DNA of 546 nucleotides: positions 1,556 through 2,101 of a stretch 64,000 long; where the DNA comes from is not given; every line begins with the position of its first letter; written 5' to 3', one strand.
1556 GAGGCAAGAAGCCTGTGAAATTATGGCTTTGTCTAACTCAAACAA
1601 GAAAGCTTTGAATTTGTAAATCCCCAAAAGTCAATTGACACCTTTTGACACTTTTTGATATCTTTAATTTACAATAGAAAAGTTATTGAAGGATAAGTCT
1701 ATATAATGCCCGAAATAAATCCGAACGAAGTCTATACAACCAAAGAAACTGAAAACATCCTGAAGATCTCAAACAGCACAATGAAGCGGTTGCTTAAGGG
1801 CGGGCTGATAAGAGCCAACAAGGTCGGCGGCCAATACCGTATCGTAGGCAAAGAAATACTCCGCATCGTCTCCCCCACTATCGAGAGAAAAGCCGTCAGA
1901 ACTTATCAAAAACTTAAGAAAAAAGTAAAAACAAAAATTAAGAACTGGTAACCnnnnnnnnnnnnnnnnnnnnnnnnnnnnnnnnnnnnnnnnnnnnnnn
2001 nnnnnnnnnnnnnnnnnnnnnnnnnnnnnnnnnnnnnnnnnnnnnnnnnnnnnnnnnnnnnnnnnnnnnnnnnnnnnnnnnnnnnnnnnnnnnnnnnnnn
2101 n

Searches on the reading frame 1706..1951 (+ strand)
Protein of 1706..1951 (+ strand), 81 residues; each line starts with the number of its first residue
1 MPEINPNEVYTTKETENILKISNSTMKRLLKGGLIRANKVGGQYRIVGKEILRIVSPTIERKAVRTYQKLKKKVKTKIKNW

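Call 8: search_protein_families(library=pfam, proteins=[window:1706-1951:+])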
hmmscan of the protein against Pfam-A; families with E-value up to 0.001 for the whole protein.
window:1706-1951:+ (81 aa): 1 family
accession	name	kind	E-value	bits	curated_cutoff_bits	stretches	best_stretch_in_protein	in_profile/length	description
PF12728.13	HTH_17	-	2.8e-08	34.4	27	1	9-53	1-45/51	Helix-turn-helix domain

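Call 16: search_solved_structures(query=window:1706-1948:+, max_evalue=10, show_alignments=3)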
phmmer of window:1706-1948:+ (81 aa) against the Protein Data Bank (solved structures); distinct sequences matched with E-value up to 10: 4.
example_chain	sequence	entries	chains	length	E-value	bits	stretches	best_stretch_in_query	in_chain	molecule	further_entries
2kko_A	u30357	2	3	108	0.76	13.5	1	19-55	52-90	POSSIBLE TRANSCRIPTIONAL REGULATORY PROTEIN (POSSIBLY ARSR-FAMILY) | Possible transcriptional regulatory arsR-family protein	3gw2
2ev8_A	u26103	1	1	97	1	13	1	22-77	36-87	55 kDa erythrocyte membrane protein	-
6m7z_A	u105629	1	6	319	1.2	12.9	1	13-63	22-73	Bradyzoite pseudokinase 1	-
2ejy_A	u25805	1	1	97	1.2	12.8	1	22-77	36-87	55 kDa erythrocyte membrane protein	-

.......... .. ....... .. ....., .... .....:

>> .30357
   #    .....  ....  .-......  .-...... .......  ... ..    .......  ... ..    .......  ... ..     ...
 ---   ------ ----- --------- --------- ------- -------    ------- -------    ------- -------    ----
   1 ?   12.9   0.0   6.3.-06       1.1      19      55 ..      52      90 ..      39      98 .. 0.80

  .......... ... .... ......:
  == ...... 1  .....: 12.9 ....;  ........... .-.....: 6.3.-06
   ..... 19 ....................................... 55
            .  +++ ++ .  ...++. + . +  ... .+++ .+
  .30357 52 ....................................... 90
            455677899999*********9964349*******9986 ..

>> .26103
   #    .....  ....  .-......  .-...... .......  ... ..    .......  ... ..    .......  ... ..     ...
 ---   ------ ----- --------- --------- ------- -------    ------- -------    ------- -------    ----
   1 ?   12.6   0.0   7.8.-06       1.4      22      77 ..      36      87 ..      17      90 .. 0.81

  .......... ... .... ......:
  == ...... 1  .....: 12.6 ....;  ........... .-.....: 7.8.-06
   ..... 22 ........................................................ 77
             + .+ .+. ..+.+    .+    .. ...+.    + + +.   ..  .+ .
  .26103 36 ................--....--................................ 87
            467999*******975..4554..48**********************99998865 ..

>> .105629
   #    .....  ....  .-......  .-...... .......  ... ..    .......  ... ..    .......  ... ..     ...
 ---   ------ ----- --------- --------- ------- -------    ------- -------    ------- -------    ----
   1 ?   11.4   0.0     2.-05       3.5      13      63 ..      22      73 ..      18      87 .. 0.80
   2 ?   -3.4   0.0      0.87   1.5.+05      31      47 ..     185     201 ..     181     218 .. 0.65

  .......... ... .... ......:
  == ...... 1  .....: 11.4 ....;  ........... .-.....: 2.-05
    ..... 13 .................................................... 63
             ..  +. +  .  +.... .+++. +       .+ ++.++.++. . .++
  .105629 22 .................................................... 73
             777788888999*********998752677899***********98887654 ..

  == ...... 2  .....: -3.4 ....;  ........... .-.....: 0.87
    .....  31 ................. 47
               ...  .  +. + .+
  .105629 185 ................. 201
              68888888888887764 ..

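Call 17: search_protein_families(library=ncbifam, proteins=[window:1706-1948:+], max_evalue=1)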
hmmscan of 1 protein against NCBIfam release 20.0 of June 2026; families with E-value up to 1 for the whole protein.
window:1706-1948:+ (81 aa): 2 families
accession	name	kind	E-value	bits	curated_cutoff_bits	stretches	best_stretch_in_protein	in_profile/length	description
NF040990.2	MamR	equivalog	1.2e-10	41.6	100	1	3-53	37-87/91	magnetosome protein MamR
TIGR01764.1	excise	domain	3.9e-06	27.1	28.8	1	10-46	2-38/49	excisionase family DNA-binding protein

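Call 19: find_related_loci(query=A1, collection=metagenome_contigs, flank=10000)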
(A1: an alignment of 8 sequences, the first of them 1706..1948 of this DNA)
Query A1 (81 aa) in metagenome_contigs; peptide patterns used: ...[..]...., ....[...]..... (x = any residue, [..] = any of these).
600 stretches matched a pattern (row limit reached: there are more); 454 encode a relative of the query (tblastn E <= 1e-3); the best 80 are kept; 80 distinct loci.
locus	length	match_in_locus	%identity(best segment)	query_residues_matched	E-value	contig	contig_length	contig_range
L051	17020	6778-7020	79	1-81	3e-38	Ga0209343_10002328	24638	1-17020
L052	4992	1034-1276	74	1-81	8e-37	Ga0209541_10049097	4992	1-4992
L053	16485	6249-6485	76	3-81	1e-36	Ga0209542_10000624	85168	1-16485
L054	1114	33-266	76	4-81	8e-38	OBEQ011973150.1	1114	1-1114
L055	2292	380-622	75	1-81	6e-36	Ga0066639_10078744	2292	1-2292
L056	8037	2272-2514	83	1-81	2e-35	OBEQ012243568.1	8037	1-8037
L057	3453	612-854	74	1-81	1e-35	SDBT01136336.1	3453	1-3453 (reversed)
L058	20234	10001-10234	74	4-81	4e-35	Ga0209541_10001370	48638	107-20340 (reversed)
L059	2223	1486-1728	70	1-81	2e-35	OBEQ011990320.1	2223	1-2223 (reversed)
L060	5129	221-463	73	1-81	1e-34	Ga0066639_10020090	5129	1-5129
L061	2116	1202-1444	67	1-81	5e-35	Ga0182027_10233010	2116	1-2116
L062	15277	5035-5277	68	1-81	1e-34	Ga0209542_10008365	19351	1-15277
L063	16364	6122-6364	73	1-81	1e-34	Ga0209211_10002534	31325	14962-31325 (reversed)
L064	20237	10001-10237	73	3-81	2e-34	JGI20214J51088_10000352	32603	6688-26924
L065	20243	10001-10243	68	1-81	1e-34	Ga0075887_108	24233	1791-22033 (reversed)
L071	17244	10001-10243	70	1-81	3e-34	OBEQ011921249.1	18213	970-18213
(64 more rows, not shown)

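Call 20: search_solved_structures(query=A1, max_evalue=10, show_alignments=3)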
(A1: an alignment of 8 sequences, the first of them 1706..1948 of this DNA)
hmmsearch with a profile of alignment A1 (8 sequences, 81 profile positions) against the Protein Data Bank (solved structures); distinct sequences matched with E-value up to 10: 2.
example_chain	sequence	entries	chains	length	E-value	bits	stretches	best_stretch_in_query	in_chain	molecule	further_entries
2ha9_A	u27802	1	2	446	0.27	14.6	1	47-76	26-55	UPF0210 protein SP0239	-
5myj_AT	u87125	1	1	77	0.97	12.8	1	15-40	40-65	30S ribosomal protein S20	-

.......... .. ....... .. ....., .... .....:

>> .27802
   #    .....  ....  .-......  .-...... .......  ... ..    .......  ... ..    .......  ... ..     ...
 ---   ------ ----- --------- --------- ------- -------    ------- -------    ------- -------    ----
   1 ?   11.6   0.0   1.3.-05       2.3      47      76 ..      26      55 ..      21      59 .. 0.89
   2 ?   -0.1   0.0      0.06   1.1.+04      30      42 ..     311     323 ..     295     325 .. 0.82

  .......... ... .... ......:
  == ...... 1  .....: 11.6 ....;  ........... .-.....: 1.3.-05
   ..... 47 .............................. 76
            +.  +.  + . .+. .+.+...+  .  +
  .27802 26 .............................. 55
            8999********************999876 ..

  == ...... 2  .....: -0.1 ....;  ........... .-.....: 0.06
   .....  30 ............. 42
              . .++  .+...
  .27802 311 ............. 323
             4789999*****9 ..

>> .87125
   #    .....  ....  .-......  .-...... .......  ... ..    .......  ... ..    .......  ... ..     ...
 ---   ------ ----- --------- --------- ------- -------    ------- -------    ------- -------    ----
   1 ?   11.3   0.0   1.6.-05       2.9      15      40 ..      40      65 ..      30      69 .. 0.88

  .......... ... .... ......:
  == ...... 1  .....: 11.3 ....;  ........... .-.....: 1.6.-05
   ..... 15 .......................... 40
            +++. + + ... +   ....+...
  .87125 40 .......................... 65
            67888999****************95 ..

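Call 24: find_homologous_proteins(query=window:1706-1948:+, max_evalue=0.001)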
Query window:1706-1948:+ (81 aa): 897 proteins with E <= 0.001 among 897 candidates; the best 120 are listed.
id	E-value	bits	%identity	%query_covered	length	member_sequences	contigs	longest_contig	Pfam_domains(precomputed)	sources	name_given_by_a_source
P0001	2.2e-43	163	100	100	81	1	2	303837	PF12728.14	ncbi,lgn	-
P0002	3.1e-36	140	83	100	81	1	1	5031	PF12728.14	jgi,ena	-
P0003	4.9e-36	139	83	100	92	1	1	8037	PF12728.14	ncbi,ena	-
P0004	6.3e-36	139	81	100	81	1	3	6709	PF12728.14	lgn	-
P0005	1.6e-35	138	79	100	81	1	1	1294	PF12728.14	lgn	-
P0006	2.1e-35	137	81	100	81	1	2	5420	PF12728.14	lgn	-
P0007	3.2e-35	137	83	100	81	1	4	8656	PF12728.14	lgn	-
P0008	7.2e-35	136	81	100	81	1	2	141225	PF12728.14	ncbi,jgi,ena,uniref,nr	ncbi:MAG: hypothetical protein A2651_01355 [Candidatus Yanofskybacteria bacterium RIFCSPHIGHO2_01_FU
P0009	8.1e-35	136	79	100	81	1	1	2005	PF12728.14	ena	-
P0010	8.6e-35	135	84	100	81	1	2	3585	PF12728.14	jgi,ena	-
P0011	1.1e-34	135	81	100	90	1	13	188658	PF12728.14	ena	-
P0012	1.1e-34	135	81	100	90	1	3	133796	PF12728.14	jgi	-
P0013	1.1e-34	135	78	100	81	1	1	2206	PF12728.14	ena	-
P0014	1.3e-34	135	80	100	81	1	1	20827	PF12728.14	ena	-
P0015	1.5e-34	135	80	100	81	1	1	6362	PF12728.14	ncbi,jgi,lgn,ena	-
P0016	1.5e-34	135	83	96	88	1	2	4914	PF12728.14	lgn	-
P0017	1.7e-34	135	80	100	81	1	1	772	PF12728.14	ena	-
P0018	1.9e-34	134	81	100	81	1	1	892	PF12728.14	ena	-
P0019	2.1e-34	134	82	96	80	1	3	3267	PF12728.14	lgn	-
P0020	2.1e-34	134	77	100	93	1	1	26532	PF12728.14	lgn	-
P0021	2.3e-34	134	81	96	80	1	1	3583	PF12728.14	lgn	-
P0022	2.8e-34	134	80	100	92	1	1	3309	PF12728.14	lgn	-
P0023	3.0e-34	134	81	100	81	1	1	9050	PF12728.14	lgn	-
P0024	3.8e-34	133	81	100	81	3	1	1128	PF12728.14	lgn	-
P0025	3.8e-34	133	81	100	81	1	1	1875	PF12728.14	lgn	-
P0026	4.0e-34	133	77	98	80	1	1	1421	PF12728.14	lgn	-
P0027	5.8e-34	133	81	96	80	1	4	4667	PF12728.14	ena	-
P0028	6.1e-34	133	79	100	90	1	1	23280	PF12728.14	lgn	-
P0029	6.4e-34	133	81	96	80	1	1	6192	PF12728.14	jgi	-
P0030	6.9e-34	133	80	100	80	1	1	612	PF12728.14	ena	-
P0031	7.0e-34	133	79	100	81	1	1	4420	PF12728.14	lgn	-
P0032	7.2e-34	133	78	100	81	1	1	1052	PF12728.14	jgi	jgi:excisionase family DNA binding protein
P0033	7.8e-34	132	80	100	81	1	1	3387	PF12728.14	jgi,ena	-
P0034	8.0e-34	132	81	96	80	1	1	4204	PF12728.14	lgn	-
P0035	8.2e-34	132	81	100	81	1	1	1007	PF12728.14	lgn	-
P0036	8.2e-34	132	81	100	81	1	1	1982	PF12728.14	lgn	-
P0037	8.7e-34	132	81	96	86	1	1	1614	PF12728.14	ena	-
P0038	9.5e-34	132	77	100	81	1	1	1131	PF12728.14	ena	-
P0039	1.1e-33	132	77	100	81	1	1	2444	PF12728.14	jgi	-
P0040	1.1e-33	132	80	98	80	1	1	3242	PF12728.14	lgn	-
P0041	1.1e-33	132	81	100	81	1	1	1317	PF12728.14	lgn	-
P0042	1.1e-33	132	78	100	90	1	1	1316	PF12728.14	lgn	-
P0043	1.1e-33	132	82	98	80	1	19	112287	PF12728.14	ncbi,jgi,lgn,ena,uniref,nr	ncbi:MAG: hypothetical protein A3J46_04990 [Candidatus Yanofskybacteria bacterium RIFCSPHIGHO2_02_FU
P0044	1.2e-33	132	77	100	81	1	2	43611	PF12728.14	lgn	-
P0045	1.4e-33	132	80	98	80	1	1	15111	PF12728.14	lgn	-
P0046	1.5e-33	131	79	100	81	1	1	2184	PF12728.14,PF13411.13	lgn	-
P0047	1.5e-33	131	78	100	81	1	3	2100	PF12728.14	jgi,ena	-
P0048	1.6e-33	131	78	100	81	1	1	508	PF12728.14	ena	-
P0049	1.6e-33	131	77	100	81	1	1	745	PF12728.14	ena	-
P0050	1.7e-33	131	75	100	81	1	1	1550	PF12728.14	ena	-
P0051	2.3e-33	131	77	100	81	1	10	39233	PF12728.14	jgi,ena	-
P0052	2.3e-33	131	75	100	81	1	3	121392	PF12728.14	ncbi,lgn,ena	ncbi:MAG: helix-turn-helix domain-containing protein [Patescibacteria group bacterium]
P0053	2.5e-33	131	79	100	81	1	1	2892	PF12728.14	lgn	-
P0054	2.5e-33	131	75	100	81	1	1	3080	PF12728.14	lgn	-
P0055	2.8e-33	131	75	100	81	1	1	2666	PF12728.14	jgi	-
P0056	2.8e-33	131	79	96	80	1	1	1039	PF12728.14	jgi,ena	-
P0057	2.9e-33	131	78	96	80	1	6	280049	PF12728.14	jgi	-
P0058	2.9e-33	131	75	100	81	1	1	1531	PF12728.14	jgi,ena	-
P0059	3.0e-33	131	80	100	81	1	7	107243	PF12728.14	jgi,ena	-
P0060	3.0e-33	131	78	100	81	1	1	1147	PF12728.14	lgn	-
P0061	3.1e-33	130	77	100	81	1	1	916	PF12728.14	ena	-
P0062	3.7e-33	130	74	100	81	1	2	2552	PF12728.14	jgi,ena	-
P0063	4.1e-33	130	79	96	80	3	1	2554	PF12728.14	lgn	-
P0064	4.1e-33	130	78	100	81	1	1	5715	PF12728.14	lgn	-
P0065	4.4e-33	130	78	98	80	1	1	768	PF12728.14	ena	-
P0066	4.4e-33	130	81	96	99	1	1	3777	PF12728.14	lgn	-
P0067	4.5e-33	130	75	100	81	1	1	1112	PF12728.14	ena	-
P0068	4.5e-33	130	75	100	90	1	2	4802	PF12728.14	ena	-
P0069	5.0e-33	130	81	96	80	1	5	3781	PF12728.14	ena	-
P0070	5.1e-33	130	80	100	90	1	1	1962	PF12728.14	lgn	-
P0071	5.5e-33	130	78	98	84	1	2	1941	PF12728.14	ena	-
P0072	5.6e-33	130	77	100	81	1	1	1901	PF12728.14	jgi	jgi:excisionase family DNA binding protein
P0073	5.9e-33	130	74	100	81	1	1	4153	PF12728.14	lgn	-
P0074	5.9e-33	130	78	96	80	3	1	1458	PF12728.14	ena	-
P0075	6.2e-33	130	77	100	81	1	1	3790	PF12728.14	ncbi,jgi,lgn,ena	-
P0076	6.2e-33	130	78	100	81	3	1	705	PF12728.14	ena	-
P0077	6.6e-33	129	78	96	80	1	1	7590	PF12728.14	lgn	-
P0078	7.3e-33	129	77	100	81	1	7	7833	PF12728.14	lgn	-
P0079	7.4e-33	129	74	100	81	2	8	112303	PF12728.14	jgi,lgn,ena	-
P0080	7.9e-33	129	78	96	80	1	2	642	PF12728.14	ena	-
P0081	8.1e-33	129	77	100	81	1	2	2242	PF12728.14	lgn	-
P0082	9.0e-33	129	77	100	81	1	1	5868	PF12728.14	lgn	-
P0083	9.1e-33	129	78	100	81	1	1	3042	PF12728.14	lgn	-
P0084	9.5e-33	129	78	100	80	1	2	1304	PF12728.14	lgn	-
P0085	1.0e-32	129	75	100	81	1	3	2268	PF12728.14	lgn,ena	-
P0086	1.1e-32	129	78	100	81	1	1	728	PF12728.14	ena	-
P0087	1.1e-32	129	78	100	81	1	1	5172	PF12728.14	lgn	-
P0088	1.1e-32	129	77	100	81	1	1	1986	PF12728.14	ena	-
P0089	1.2e-32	129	78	100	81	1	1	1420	PF12728.14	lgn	-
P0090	1.3e-32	129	81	96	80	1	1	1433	PF12728.14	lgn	-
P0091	1.4e-32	128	75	100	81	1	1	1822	PF12728.14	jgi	-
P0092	1.4e-32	128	75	100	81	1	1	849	PF12728.14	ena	-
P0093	1.4e-32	128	73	100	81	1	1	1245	PF12728.14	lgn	-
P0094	1.4e-32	128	77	100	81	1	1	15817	PF12728.14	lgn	-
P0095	1.5e-32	128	74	100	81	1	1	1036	PF12728.14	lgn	-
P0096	1.5e-32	128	77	100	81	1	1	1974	PF12728.14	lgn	-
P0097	1.6e-32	128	78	96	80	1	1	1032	PF12728.14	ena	-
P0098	1.6e-32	128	77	96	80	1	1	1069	PF12728.14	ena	-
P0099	1.6e-32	128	78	96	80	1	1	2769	PF12728.14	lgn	-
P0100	1.6e-32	128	77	100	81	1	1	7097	PF12728.14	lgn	-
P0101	1.6e-32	128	79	96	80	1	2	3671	PF12728.14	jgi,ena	-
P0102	1.6e-32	128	77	100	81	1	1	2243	PF12728.14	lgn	-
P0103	1.7e-32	128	78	100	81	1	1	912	PF12728.14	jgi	jgi:excisionase family DNA binding protein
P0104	1.8e-32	128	79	100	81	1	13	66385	PF12728.14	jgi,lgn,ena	-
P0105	1.9e-32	128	78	96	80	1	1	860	PF12728.14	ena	-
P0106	1.9e-32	128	77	96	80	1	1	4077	PF12728.14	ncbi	-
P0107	2.0e-32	128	75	100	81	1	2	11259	PF12728.14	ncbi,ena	-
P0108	2.1e-32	128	78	96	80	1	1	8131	PF12728.14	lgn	-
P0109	2.1e-32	128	77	100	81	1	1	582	PF12728.14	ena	-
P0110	2.2e-32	128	75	100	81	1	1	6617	PF12728.14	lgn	-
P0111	2.3e-32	128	78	96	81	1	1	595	PF12728.14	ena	-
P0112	2.4e-32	128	75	100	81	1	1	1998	PF12728.14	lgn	-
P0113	2.5e-32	128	75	100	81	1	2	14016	PF12728.14,PF13411.13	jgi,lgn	-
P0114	2.9e-32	127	74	100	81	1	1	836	PF12728.14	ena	-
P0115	3.0e-32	127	73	100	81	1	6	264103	PF12728.14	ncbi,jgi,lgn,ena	-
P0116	3.2e-32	127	74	100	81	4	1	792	PF12728.14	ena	-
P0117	3.3e-32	127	77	100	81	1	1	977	PF12728.14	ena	-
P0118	3.4e-32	127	79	96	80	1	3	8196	PF12728.14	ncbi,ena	-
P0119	3.4e-32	127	74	100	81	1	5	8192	PF12728.14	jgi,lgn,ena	-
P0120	3.5e-32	127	74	100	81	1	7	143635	PF12728.14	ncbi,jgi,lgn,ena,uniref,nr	ncbi:MAG: hypothetical protein A3B91_02510 [Candidatus Yanofskybacteria bacterium RIFCSPHIGHO2_02_FU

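Call 26: find_encoding_contigs(protein=P0001, flank=10000, max_places=3)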
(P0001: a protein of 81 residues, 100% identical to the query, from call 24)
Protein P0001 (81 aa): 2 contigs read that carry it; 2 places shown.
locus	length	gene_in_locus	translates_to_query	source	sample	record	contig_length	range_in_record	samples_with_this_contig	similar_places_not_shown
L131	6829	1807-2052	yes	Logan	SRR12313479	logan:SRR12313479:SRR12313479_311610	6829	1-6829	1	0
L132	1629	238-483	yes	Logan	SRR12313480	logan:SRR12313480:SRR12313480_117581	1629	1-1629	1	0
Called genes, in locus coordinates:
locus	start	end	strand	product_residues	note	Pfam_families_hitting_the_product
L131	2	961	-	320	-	?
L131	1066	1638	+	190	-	PF13580:SIS_2, PF01380:SIS (weak)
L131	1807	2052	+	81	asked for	PF12728:HTH_17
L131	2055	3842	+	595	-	PF00664:ABC_membrane, PF02463:SMC_N (weak), PF00005:ABC_tran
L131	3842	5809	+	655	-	-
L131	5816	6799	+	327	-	PF00288:GHMP_kinases_N, PF08544:GHMP_kinases_C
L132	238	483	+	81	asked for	PF12728:HTH_17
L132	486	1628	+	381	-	?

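Call 31: predict_structure(alignment_id=A2)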
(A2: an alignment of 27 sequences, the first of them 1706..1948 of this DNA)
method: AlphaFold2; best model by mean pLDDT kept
length: 81 residues; sequences in the alignment: 27
mean_pLDDT: 83.6   pTM: 0.56
mean pLDDT of the five models: 83.6, 82.0, 81.5, 78.6, 62.2
residues with pLDDT >= 90: 26; 70-90: 44; 50-70: 11; < 50: 0
segments of 3 or more residues with pLDDT < 50: none
pLDDT, mean of each block of 10 residues (from residue 1): 82 91 91 88 89 71 75 83 69
secondary structure, 60 per line:
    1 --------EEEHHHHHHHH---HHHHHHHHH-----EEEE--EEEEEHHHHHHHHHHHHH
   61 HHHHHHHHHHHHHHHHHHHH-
elements in order: E9-11 H12-19 H23-31 E37-40 E43-47 H48-80

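Call 32: search_protein_families(library=pfam, alignment_id=A3, max_evalue=0.00001)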
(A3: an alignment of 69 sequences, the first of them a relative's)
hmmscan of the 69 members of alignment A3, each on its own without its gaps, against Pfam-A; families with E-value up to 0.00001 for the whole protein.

A. member 1, L051:7026-8816:+ (597 aa): 3 families
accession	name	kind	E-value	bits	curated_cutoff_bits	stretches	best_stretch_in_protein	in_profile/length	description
PF00005.33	ABC_tran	-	1.1e-34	120.4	25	1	376-522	4-137/137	ABC transporter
PF00664.28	ABC_membrane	-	1.3e-12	48.4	28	1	64-287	29-247/274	ABC transporter transmembrane region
PF02463.25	SMC_N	-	1.1e-09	38.5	40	1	385-562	26-209/220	RecF/RecN/SMC N terminal domain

B. families by the number of members that match (of 69 scanned): 37 families (the first 25 are shown)
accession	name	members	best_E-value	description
PF00664.28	ABC_membrane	20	1.8e-17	ABC transporter transmembrane region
PF00005.33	ABC_tran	19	3.2e-38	ABC transporter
PF02463.25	SMC_N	17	1.7e-10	RecF/RecN/SMC N terminal domain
PF01370.27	Epimerase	16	9.7e-77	NAD dependent epimerase/dehydratase family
PF16363.11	GDP_Man_Dehyd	15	3.5e-154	GDP-mannose 4,6 dehydratase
PF01061.29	ABC2_membrane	12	1.1e-22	ABC-2 type transporter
PF04321.23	RmlD_sub_bind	10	5.8e-09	RmlD substrate binding domain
PF13440.11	Polysacc_synt_3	4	6.5e-60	Polysaccharide biosynthesis protein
PF01943.22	Polysacc_synt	4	5.1e-28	Polysaccharide biosynthesis protein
PF02661.23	Fic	2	5.3e-20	Fic/DOC family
PF01467.32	CTP_transf_like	2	2.4e-13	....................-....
PF13714.12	PEP_mutase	1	1.4e-51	Phosphoenolpyruvate phosphomutase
PF03721.20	UDPG_MGDP_dh_N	1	1.5e-45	UDP-glucose/GDP-mannose dehydrogenase family, NAD binding domain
PF13561.12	adh_short_C2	1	8.1e-41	Enoyl-(Acyl carrier protein) reductase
PF00106.31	adh_short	1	1.5e-35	short chain dehydrogenase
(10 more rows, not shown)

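Call 34: fold_search(model_id=the predicted structure, library=pdb)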
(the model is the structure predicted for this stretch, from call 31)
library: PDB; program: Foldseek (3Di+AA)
matches with E <= 10: 725; with E <= 0.001: 0
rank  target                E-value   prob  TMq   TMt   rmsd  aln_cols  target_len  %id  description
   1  6ama_Y                3.4e-02  1.00  0.52  0.70   1.9        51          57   20  Structure of S. coelicolor/S. venezuelae BldC-smeA-ssfA complex to 3.09 Angstrom (released 2018-03-28)
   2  7dvu                  4.4e-02  0.85  0.39  0.26   8.8        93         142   20  Crystal structure of heme sensor protein PefR in complex with heme and cyanide (released 2021-09-29)
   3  6ama_B                4.7e-02  1.00  0.52  0.73   1.9        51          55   20  Structure of S. coelicolor/S. venezuelae BldC-smeA-ssfA complex to 3.09 Angstrom (released 2018-03-28)
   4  6ama_H                5.4e-02  1.00  0.52  0.73   1.9        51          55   20  Structure of S. coelicolor/S. venezuelae BldC-smeA-ssfA complex to 3.09 Angstrom (released 2018-03-28)
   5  5yi1                  6.6e-02  0.82  0.39  0.28   5.9        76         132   22  Structure of Lactococcus lactis ZitR, C30AH42A mutant in apo form (released 2017-12-06)
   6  6amk_B                7.1e-02  1.00  0.54  0.82   1.5        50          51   20  Structure of Streptomyces venezuelae BldC-whiI opt complex (released 2018-03-28)
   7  6amk_A                7.1e-02  1.00  0.53  0.77   1.7        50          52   20  Structure of Streptomyces venezuelae BldC-whiI opt complex (released 2018-03-28)
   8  3f72_B                8.1e-02  0.84  0.41  0.34   4.2        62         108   21  Crystal Structure of the Staphylococcus aureus pI258 CadC Metal Binding Site 2 Mutant (released 2009-04-07)
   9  5d90_A                9.2e-02  0.99  0.48  0.33   1.8        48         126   25  Crystal structure of HiNmlR, a MerR family regulator lacking the sensor domain, bound to promoter DNA (released 2016-06-29)
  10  6ama_A                9.9e-02  1.00  0.53  0.74   1.8        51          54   20  Structure of S. coelicolor/S. venezuelae BldC-smeA-ssfA complex to 3.09 Angstrom (released 2018-03-28)
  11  5d90_C                1.1e-01  0.99  0.51  0.33   1.6        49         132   24  Crystal structure of HiNmlR, a MerR family regulator lacking the sensor domain, bound to promoter DNA (released 2016-06-29)
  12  7tea_C                1.1e-01  0.97  0.53  0.56   5.7        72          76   12  Crystal structure of S. aureus GlnR-DNA complex (released 2022-06-29)
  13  1u2w_B                1.1e-01  0.75  0.41  0.34   4.2        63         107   21  Crystal Structure of the Staphylococcus aureus pI258 CadC (released 2005-07-12)
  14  5yi0_A                1.2e-01  0.69  0.40  0.26   5.5        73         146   22  Structure of Lactococcus lactis ZitR, C30AH42A mutant (released 2017-12-06)
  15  6zxg_Z                1.2e-01  0.66  0.33  0.33   4.5        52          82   29  Cryo-EM structure of a late human pre-40S ribosomal subunit - State H1 (released 2020-12-02)
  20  6ama_P                1.5e-01  0.99  0.53  0.72   2.9        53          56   19  Structure of S. coelicolor/S. venezuelae BldC-smeA-ssfA complex to 3.09 Angstrom (released 2018-03-28)
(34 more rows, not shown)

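Call 39: search_protein_families(library=pfam, proteins=[L071:15753-17243:+], max_evalue=0.00001)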
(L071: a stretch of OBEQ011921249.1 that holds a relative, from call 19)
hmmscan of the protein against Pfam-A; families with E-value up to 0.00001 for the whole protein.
L071:15753-17243:+ (497 aa): 2 families
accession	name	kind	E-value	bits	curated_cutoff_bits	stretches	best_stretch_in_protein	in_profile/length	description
PF00005.33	ABC_tran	-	1.1e-19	71.9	25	1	373-497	1-112/137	ABC transporter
PF00664.28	ABC_membrane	-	3.6e-16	60.1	28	1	41-289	8-249/274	ABC transporter transmembrane region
